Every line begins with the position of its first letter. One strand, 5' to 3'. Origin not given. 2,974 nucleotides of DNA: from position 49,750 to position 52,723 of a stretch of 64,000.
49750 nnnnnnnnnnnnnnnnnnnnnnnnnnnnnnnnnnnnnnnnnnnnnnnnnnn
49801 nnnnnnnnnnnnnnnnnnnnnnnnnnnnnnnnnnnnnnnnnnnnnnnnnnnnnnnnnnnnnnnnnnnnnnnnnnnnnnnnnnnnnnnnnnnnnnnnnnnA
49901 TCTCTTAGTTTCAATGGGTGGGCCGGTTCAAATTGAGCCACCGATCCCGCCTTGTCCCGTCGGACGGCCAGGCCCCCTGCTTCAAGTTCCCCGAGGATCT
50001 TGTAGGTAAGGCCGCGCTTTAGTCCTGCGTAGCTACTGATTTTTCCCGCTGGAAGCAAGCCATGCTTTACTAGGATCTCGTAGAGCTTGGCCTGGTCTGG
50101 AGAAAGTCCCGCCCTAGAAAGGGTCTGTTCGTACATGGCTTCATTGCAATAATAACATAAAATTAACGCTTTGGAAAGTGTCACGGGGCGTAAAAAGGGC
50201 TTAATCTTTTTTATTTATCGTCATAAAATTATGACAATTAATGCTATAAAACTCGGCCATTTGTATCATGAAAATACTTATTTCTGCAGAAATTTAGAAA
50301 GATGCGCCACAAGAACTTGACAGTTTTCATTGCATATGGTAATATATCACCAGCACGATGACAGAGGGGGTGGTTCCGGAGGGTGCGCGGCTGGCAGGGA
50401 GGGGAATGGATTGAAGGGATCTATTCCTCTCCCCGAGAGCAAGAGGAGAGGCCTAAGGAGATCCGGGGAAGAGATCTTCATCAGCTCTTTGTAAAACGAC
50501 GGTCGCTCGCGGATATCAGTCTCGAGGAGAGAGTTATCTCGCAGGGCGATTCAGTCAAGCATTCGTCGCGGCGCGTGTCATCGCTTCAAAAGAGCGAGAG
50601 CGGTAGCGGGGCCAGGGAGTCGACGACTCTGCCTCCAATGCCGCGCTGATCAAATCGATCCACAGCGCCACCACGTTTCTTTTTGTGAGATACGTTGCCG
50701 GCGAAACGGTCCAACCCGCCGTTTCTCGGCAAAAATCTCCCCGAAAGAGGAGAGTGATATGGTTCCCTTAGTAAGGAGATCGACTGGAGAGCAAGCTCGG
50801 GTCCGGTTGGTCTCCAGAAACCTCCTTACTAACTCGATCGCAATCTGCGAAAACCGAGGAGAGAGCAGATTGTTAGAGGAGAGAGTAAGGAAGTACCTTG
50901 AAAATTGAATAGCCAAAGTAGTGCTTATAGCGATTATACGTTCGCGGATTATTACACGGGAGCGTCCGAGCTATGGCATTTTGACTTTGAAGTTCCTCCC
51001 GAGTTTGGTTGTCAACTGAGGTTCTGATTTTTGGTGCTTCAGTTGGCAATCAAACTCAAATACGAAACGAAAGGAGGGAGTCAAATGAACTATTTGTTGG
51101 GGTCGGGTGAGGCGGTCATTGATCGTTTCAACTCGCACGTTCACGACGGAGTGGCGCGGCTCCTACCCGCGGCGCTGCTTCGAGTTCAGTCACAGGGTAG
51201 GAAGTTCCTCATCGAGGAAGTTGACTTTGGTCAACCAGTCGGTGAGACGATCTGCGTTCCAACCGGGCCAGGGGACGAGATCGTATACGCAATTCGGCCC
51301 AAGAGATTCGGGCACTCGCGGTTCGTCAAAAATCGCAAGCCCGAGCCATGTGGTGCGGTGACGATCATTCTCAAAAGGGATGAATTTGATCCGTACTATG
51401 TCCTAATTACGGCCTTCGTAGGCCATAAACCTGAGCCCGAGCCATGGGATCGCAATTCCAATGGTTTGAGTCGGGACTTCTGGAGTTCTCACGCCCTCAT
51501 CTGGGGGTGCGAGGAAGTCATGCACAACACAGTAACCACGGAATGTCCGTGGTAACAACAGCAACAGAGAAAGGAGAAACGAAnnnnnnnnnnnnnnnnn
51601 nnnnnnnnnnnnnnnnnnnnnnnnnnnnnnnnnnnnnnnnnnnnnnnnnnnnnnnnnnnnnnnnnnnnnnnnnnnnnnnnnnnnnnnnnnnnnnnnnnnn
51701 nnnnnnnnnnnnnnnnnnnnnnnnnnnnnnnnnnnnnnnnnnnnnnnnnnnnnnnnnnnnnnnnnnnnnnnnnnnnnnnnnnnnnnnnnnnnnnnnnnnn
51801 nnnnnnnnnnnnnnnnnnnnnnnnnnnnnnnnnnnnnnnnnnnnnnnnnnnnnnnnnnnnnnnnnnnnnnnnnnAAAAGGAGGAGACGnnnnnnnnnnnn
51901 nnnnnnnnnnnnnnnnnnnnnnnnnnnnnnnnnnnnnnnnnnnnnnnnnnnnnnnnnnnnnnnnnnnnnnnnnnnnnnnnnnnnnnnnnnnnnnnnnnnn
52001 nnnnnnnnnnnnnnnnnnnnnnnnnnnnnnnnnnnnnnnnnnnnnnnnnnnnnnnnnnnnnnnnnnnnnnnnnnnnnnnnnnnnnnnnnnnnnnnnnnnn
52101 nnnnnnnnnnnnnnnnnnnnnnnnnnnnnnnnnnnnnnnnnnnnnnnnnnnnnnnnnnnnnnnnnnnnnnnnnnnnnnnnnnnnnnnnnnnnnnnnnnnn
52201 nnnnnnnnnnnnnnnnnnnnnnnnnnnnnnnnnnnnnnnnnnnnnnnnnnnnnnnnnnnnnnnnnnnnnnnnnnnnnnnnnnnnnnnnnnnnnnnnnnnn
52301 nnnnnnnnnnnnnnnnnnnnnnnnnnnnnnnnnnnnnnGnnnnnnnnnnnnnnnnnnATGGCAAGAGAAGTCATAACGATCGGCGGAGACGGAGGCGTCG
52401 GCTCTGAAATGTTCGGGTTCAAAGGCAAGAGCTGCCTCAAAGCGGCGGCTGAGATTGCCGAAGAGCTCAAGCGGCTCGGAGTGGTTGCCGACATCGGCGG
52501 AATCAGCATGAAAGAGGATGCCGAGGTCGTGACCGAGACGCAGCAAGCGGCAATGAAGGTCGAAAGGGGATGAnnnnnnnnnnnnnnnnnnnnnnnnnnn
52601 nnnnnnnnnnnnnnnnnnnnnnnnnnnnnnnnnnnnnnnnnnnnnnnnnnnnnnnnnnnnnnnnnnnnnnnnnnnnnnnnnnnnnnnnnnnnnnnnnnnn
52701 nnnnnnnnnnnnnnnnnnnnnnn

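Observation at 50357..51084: Structured ~0.7 kb leader with five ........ repeats and a 49-aa sORF downstream of a strong promoter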

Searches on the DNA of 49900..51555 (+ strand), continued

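Call 114: search_rna_families(sources=[L002, L003, L009, L165, L164, L050, L167], threshold=evalue, max_evalue=0.05)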
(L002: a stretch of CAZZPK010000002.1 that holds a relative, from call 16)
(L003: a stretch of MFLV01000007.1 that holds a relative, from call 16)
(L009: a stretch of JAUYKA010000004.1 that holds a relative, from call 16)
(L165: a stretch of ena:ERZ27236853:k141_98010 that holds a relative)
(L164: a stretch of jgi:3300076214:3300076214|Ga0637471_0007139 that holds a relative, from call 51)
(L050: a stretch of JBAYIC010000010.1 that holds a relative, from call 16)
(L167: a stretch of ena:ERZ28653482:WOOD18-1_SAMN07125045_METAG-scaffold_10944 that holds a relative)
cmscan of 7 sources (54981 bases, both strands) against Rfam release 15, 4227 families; matches with E-value up to 0.05: 9.
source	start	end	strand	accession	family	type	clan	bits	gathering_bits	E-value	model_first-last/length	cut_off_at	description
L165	2029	2101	-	RF00005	tRNA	Gene; tRNA;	CL00001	69.5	29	3.7e-13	1-71/71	no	tRNA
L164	97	167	+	RF00005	tRNA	Gene; tRNA;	CL00001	68.9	29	5.4e-13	1-71/71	no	tRNA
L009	2316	2370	+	RF00008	Hammerhead_3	Gene; ribozyme;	CL00010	44.3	48.5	1.8e-06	1-54/54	no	Hammerhead ribozyme (type III)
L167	1935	1989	-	RF00008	Hammerhead_3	Gene; ribozyme;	CL00010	43.1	48.5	3.9e-06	1-54/54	no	Hammerhead ribozyme (type III)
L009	3912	3967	+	RF00008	Hammerhead_3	Gene; ribozyme;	CL00010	42.7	48.5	5.1e-06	1-54/54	no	Hammerhead ribozyme (type III)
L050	2591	2645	+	RF00008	Hammerhead_3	Gene; ribozyme;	CL00010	39.1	48.5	5.4e-05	1-54/54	no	Hammerhead ribozyme (type III)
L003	8138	8192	+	RF00008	Hammerhead_3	Gene; ribozyme;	CL00010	36.8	48.5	0.00023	1-54/54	no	Hammerhead ribozyme (type III)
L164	1909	1965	+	RF00008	Hammerhead_3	Gene; ribozyme;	CL00010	35.7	48.5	0.00048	1-54/54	no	Hammerhead ribozyme (type III)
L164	2892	2989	-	RF00660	mir-214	Gene; miRNA;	-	27.7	66.7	0.018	1-101/101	no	mir-214 microRNA precursor family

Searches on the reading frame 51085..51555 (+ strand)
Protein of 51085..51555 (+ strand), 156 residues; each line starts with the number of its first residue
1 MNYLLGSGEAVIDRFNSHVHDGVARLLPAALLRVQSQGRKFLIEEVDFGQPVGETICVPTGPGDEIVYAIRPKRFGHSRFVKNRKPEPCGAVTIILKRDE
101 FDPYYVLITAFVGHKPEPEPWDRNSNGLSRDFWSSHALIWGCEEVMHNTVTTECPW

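Call 9: search_protein_families(library=pfam, proteins=[window:51085-51555:+], max_evalue=0.01)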
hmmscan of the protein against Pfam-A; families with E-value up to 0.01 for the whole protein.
window:51085-51555:+ (156 aa): 0 families

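Call 13: find_encoding_contigs(protein=window:51085-51555:+, flank=6000, max_places=10)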
Protein window:51085-51555:+ (156 aa): 3 contigs read that carry it; 1 place shown.
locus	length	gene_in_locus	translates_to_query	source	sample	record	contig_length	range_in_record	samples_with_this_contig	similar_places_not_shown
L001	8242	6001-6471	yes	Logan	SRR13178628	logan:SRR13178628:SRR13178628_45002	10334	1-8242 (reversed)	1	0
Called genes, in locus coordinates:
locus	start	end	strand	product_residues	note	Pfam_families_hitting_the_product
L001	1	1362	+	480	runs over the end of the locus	-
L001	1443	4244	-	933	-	-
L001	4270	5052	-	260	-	PF01978:TrmB (weak)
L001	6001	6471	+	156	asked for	-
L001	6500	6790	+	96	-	-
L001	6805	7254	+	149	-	-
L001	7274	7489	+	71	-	-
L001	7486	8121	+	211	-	PF13353:Fer4_12, PF04055:Radical_SAM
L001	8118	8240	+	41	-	?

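Call 14: find_homologous_proteins(query=window:51085-51555:+)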
Query window:51085-51555:+ (156 aa): 159 proteins with E <= 0.001 among 192 candidates; the best 120 are listed.
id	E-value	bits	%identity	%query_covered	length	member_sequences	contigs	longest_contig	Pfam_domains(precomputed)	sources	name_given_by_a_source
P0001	1.4e-105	368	100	100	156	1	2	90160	-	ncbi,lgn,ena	-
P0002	1.5e-88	313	83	100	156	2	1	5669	-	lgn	-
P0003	2.5e-87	309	83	100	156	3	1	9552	-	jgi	jgi:hypothetical protein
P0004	5.9e-80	285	78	100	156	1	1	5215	-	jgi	jgi:hypothetical protein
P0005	1.2e-77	277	76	100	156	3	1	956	-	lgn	-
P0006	2.6e-75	269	73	98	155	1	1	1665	-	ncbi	-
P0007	5.3e-74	265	72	100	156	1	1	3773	-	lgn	-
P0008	2.5e-73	263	73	97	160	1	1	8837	-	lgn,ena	-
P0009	1.5e-72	260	70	100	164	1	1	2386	-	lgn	-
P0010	4.7e-72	259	70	100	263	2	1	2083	-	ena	-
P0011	1.2e-70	254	70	97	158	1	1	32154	-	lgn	-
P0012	2.1e-70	253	69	97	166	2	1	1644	-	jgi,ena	-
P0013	8.3e-70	252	71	97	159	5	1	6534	-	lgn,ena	-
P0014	1.2e-69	251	70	97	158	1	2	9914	-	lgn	-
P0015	3.4e-69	250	70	97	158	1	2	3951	-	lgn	-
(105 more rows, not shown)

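Call 16: find_related_loci(query=A1, collection=genome_contigs, flank=4000)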
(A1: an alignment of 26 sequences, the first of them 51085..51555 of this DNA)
Query A1 (156 aa) in genome_contigs; peptide patterns used: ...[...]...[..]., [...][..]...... (x = any residue, [..] = any of these).
176 stretches matched a pattern; 83 encode a relative of the query (tblastn E <= 1e-3); the best 80 are kept; 80 distinct loci.
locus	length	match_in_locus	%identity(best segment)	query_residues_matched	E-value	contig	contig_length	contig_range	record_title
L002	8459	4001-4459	72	4-156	2e-75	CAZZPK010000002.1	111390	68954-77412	MAG TPA_asm: uncultured Candidatus Saccharibacteria bacterium isolate SRP170004_co1_601 genome assembly, contig: NODE_18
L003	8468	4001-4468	70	1-156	7e-73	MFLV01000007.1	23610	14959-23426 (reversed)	MAG: Candidatus Kaiserbacteria bacterium RIFCSPLOWO2_01_FULL_51_21 rifcsplowo2_01_scaffold_15343, whole genome shotgun s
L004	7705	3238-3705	69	1-156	1e-72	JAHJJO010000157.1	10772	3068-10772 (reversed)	MAG: Patescibacteria group bacterium isolate Modern_marine_rock_biofilm.mb.41 Modern_marine_rock.mb.41_k141_284798, whol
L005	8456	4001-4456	68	5-156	1e-66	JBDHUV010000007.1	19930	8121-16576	MAG: Candidatus Levyibacteriota bacterium isolate AS-MESO-3CA.413 NODE_11743_length_19930_cov_5.488591, whole genome sho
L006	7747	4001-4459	67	5-156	4e-66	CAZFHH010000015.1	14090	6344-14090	MAG TPA_asm: uncultured Candidatus Saccharibacteria bacterium isolate SRP128015_co3_370 genome assembly, contig: NODE_47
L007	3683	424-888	63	2-156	4e-66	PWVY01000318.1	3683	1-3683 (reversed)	MAG: Thermoplasmata archaeon isolate CSSed11_322R1 CS-Sed11-C63655, whole genome shotgun sequence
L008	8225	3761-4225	61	2-156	2e-65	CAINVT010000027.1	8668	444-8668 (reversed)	uncultured bacterium isolate C24_bin-1043 genome assembly, contig: bin-1043:27/73, whole genome shotgun sequence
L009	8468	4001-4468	62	1-156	3e-65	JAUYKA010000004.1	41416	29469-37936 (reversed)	MAG: bacterium isolate C24_metabat.bin.173 C24_k141_157914, whole genome shotgun sequence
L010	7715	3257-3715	61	5-156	3e-64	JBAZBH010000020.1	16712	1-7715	MAG: Patescibacteria group bacterium isolate SO_2017_GW1_108 NODE_12929_length_16712_cov_1.472294_OW334_2017, whole geno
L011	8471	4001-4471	61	1-156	1e-63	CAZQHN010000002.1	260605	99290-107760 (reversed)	MAG TPA_asm: uncultured Gammaproteobacteria bacterium isolate SRP263991_co5_264 genome assembly, contig: NODE_49_length_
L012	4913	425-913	59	2-155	4e-62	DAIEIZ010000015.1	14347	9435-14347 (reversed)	MAG TPA_asm: Candidatus Moraniibacteriota bacterium isolate clean1036 k141_1275177, whole genome shotgun sequence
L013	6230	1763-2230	61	5-156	2e-61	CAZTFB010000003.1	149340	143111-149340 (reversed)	MAG TPA_asm: uncultured Gammaproteobacteria bacterium isolate SRP329715_co1_107 genome assembly, contig: NODE_100_length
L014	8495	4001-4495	56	1-156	2e-61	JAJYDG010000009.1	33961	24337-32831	MAG: bacterium isolate BP9.bin89 NODE_2051_length_33961_cov_1.857747, whole genome shotgun sequence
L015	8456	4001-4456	63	4-155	3e-61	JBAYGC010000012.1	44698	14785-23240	MAG: Patescibacteria group bacterium isolate SO_2016_GW1_116 scaffold01581_OW334_2016, whole genome shotgun sequence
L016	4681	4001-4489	57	3-156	9e-61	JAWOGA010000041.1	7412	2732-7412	MAG: Candidatus Moraniibacteriota bacterium isolate BLK6-3.bin.191 k191_1890307, whole genome shotgun sequence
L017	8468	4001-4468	62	1-156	2e-60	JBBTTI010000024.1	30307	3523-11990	MAG: Patescibacteria group bacterium isolate H14-bin043_1 H14_bin043_1_000000000024, whole genome shotgun sequence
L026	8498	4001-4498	59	2-156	1e-58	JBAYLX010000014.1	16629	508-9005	MAG: Candidatus Paceibacterota bacterium isolate SO_2016_LW1_25 scaffold03489_LW64-88_2016, whole genome shotgun sequenc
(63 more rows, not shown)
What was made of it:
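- The 156-aa gene is the most frequent first cargo gene (calls 14, 16).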

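Call 20: find_related_loci(query=A1, collection=metagenome_contigs, flank=2500)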
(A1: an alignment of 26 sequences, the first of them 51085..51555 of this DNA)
Query A1 (156 aa) in metagenome_contigs; peptide patterns used: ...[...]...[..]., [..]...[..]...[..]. (x = any residue, [..] = any of these).
241 stretches matched a pattern; 182 encode a relative of the query (tblastn E <= 1e-3); the best 80 are kept; 80 distinct loci.
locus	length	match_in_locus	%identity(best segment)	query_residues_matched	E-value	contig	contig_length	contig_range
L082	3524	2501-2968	70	1-156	1e-77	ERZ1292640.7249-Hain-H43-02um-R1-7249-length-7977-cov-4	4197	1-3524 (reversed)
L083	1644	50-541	69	5-156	3e-78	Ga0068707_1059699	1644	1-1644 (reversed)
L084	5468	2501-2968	70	1-156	4e-73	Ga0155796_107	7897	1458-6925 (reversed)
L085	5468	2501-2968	70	1-156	4e-73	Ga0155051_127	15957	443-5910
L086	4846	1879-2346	69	1-156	8e-73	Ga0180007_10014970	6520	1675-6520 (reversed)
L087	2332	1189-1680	65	5-156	3e-71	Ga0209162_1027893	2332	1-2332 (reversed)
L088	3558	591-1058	67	1-156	5e-70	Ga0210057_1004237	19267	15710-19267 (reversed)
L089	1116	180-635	64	5-156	6e-72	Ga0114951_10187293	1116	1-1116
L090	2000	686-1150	66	2-156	3e-69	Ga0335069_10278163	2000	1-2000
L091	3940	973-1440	66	2-156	5e-67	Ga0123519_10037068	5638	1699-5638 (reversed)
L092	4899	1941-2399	61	5-156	2e-64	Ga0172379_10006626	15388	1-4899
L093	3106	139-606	63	2-156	8e-63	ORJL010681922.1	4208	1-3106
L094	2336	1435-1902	60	1-156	2e-63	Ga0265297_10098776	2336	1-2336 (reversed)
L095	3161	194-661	59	2-156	1e-62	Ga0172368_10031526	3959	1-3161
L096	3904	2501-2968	62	1-156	2e-62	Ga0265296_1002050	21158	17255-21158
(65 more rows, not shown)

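Call 44: search_protein_families(library=phrogs, proteins=[window:51085-51555:+], max_evalue=0.001)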
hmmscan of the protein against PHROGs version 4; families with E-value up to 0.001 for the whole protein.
window:51085-51555:+ (156 aa): 1 family
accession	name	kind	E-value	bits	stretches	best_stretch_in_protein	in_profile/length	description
phrog_23674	-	unknown function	3.8e-21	76.7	1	13-141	14-148/157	-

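Call 45: search_protein_families(library=ncbifam, proteins=[window:51085-51555:+], max_evalue=0.001)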
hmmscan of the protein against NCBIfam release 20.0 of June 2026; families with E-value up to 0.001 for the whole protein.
window:51085-51555:+ (156 aa): 0 families

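Call 49: find_encoding_contigs(protein=P0003, flank=3000, max_places=3)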
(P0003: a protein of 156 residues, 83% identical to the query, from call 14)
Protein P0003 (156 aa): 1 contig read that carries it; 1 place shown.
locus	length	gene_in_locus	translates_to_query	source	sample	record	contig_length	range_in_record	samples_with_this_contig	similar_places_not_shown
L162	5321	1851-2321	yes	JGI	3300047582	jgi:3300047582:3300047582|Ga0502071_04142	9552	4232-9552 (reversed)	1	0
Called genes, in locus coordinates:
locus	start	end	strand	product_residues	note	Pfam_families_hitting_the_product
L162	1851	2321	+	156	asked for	-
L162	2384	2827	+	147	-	-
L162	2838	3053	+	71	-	-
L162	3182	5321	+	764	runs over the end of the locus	PF13353:Fer4_12, PF05496:RuvB_N (weak), PF00004:AAA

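Call 50: find_encoding_contigs(protein=P0002, flank=3000, max_places=3)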
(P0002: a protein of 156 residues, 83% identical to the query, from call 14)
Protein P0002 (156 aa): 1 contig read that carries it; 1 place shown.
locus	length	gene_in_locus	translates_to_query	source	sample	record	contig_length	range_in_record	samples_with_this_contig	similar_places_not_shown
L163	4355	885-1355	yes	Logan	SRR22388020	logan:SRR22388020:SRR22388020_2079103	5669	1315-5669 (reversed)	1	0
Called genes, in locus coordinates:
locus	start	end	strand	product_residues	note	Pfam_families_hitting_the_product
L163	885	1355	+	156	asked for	-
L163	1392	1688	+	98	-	-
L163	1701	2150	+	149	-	-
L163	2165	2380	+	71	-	PF11211:DUF2997 (weak)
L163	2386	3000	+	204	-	PF13353:Fer4_12, PF04055:Radical_SAM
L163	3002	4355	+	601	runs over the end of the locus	PF05496:RuvB_N (weak), PF00004:AAA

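Call 51: find_encoding_contigs(protein=P0004, flank=3000, max_places=3)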
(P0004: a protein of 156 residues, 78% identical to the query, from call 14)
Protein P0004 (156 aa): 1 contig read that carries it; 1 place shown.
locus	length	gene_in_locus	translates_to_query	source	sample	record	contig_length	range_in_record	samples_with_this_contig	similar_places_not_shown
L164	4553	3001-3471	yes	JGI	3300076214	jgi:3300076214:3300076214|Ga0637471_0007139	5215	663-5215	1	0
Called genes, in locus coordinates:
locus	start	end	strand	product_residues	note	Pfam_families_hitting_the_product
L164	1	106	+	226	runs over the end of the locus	-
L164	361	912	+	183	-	PF06042:NTP_transf_6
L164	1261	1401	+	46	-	-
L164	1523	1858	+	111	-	-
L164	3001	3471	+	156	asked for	-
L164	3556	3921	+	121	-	-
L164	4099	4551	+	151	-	?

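Call 55: predict_structure(alignment_id=A1)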
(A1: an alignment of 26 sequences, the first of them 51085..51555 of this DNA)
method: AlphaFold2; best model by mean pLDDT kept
length: 156 residues; sequences in the alignment: 26
mean_pLDDT: 92.3   pTM: 0.78
mean pLDDT of the five models: 92.3, 92.2, 91.8, 89.2, 86.3
residues with pLDDT >= 90: 128; 70-90: 22; 50-70: 6; < 50: 0
segments of 3 or more residues with pLDDT < 50: none
pLDDT, mean of each block of 10 residues (from residue 1): 90 77 88 94 95 95 97 93 96 94 92 92 91 96 95 93
secondary structure, 60 per line:
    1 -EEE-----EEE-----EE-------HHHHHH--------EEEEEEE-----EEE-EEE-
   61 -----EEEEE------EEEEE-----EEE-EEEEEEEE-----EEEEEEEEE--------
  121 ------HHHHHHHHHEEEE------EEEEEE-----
elements in order: E2-4 E10-12 H27-32 E41-47 E53-55 E57-59 E66-70 E77-81 E87-89 E91-98 E104-112 H127-135 E136-139 E146-151

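Call 59: fold_search(model_id=the predicted structure, library=pdb)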
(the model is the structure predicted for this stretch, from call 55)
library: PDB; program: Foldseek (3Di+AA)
matches with E <= 10: 442; with E <= 0.001: 0
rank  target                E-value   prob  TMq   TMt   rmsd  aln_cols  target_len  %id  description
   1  1u5k_B                8.3e-02  0.44  0.19  0.13  13.7        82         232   11  Recombinational repair protein RecO (released 2004-10-26)
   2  6jmx                  1.1e-01  0.03  0.08  0.06  20.2        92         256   13  Structure of open form of peptidoglycan peptidase (released 2020-01-15)
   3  5e3e_B                2.1e-01  0.13  0.21  0.27  16.8       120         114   15  Crystal structure of CdiA-CT/CdiI complex from Y. kristensenii 33638 (released 2015-11-25)
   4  4jm0_B                2.4e-01  0.04  0.12  0.10  17.3       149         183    9  Structure of Human Cytomegalovirus Immune Modulator UL141 (released 2014-02-26)
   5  6jn1_A                2.4e-01  0.02  0.11  0.06  20.2        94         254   12  Structure of H247A mutant peptidoglycan peptidase complex with penta peptide (released 2020-01-15)
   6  5e3e_D                2.5e-01  0.60  0.26  0.35   8.4        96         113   14  Crystal structure of CdiA-CT/CdiI complex from Y. kristensenii 33638 (released 2015-11-25)
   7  8rk2_B                2.8e-01  0.12  0.14  0.19  13.1        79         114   11  Human Replication protein A (RPA; trimeric core) - ssDNA complex (released 2024-04-24)
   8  3e6z                  2.8e-01  0.11  0.13  0.25  17.4        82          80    7  1.0 A Structure of CusF-W44A-Cu(II) residues 10-88 from Escherichia coli (released 2009-07-07)
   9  6jmz                  2.8e-01  0.02  0.07  0.06  20.3        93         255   14  Structure of H247A mutant open form peptidoglycan peptidase (released 2020-01-15)
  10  2ch4_A                3.0e-01  0.05  0.15  0.09  15.6       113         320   10  Complex between Bacterial Chemotaxis histidine kinase CheA domains P4 and P5 and receptor-adaptor protein CheW (released 2006-04-18)
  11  4i9x_A                3.6e-01  0.05  0.16  0.13  18.3       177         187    8  Crystal structure of human cytomegalovirus glycoprotein UL141 targeting the death receptor TRAIL-R2 (released 2013-04-03)
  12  3mxn_B                3.8e-01  0.06  0.12  0.14  15.3       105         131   11  Crystal structure of the RMI core complex (released 2010-09-15)
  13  9dhk_B                5.0e-01  0.04  0.12  0.14  15.4       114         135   12  RMI1-RMI2 bound to cyclic peptide L3 (released 2025-07-02)
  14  4jpb_A                5.0e-01  0.04  0.14  0.16  16.1       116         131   11  The structure of a ternary complex between CheA domains P4 and P5 with CheW and with an unzipped fragment of TM14, a c (released 2013-08-28)
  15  2vb2                  5.3e-01  0.10  0.13  0.25  13.3        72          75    7  Crystal structure of Cu(I)CusF (released 2007-12-18)
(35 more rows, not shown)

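Call 70: find_related_loci(query=A1, collection=viral_contigs, flank=2500)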
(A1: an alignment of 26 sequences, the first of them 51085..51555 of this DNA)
Query A1 (156 aa) in viral_contigs; peptide patterns used: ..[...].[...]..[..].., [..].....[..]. (x = any residue, [..] = any of these).
85 stretches matched a pattern, but none encodes a relative of the query by tblastn (E <= 1e-3).

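Call 83: fold_search(model_id=the predicted structure, library=viral)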
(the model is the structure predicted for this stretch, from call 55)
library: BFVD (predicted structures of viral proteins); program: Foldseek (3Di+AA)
matches with E <= 10: 467; with E <= 0.001: 0
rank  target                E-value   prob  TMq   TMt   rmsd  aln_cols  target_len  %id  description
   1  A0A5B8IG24            1.2e-01  0.69  0.36  0.21   7.8       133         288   11  Uncharacterized protein [Mimiviridae sp. ChoanoV1]
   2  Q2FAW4                2.9e-01  0.04  0.11  0.10  20.3       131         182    8  Rh8.1 [Rhesus cytomegalovirus (strain 68-1)]
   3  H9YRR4                3.5e-01  0.07  0.15  0.16  17.4       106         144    8  (no name in the UniProt tables at hand)
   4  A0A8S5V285            4.4e-01  0.11  0.18  0.10  15.2       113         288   12  Uncharacterized protein [Myoviridae sp. ctJ2i1]
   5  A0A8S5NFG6            5.6e-01  0.05  0.15  0.15  16.2       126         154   16  Putative phage ssDNA-binding domain-containing protein [Siphoviridae sp. ctHEr2]
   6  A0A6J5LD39            5.9e-01  0.07  0.14  0.07  13.3        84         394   12  Uncharacterized protein [uncultured Caudovirales phage]
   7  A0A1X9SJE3            7.5e-01  0.11  0.18  0.07  11.9        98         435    4  Uncharacterized protein [Sulfolobus islandicus rod-shaped virus 9]
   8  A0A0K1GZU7            7.5e-01  0.02  0.12  0.06  17.1       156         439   10  Protein US29 [Cynomolgus macaque cytomegalovirus strain Mauritius]
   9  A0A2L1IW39            8.4e-01  0.09  0.22  0.25  14.9       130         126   12  Uncharacterized protein [Streptomyces phage BillNye]
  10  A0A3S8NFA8            8.4e-01  0.06  0.17  0.24  16.5       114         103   12  Uncharacterized protein [Sulfolobales Beppu rod-shaped virus 1]
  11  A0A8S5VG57            8.4e-01  0.05  0.13  0.10  12.8        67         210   16  Uncharacterized protein [Siphoviridae sp. ctjbm8]
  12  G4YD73                8.4e-01  0.02  0.10  0.08  19.5       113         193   12  (no name in the UniProt tables at hand)
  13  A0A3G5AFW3            8.9e-01  0.05  0.13  0.04  13.4        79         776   10  AAA+ ATPase domain-containing protein [Solivirus sp.]
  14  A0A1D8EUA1            9.4e-01  0.08  0.15  0.29  11.7        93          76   14  Uncharacterized protein [Propionibacterium phage G4]
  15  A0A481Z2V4            9.4e-01  0.04  0.14  0.04  13.4        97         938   11  RecD helicase /ATP-dependent exoDNAse [Pithovirus LCPAC101]
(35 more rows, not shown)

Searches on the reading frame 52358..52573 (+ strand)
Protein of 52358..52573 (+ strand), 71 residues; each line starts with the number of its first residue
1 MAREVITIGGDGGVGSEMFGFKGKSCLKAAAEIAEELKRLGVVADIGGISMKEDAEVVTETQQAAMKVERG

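Call 9: search_protein_families(library=pfam, proteins=[window:52358-52573:+], max_evalue=0.01)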
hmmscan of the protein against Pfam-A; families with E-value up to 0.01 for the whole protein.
window:52358-52573:+ (71 aa): 1 family
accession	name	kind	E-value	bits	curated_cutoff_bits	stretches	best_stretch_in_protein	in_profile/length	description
PF11211.13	DUF2997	-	6.5e-05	23.2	24.1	1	6-37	3-34/47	Protein of unknown function (DUF2997)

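Call 44: search_protein_families(library=phrogs, proteins=[window:52358-52573:+], max_evalue=0.001)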
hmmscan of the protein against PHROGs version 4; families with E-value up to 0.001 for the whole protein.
window:52358-52573:+ (71 aa): 0 families

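Call 45: search_protein_families(library=ncbifam, proteins=[window:52358-52573:+], max_evalue=0.001)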
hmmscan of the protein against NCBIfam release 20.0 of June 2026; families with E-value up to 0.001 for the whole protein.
window:52358-52573:+ (71 aa): 0 families
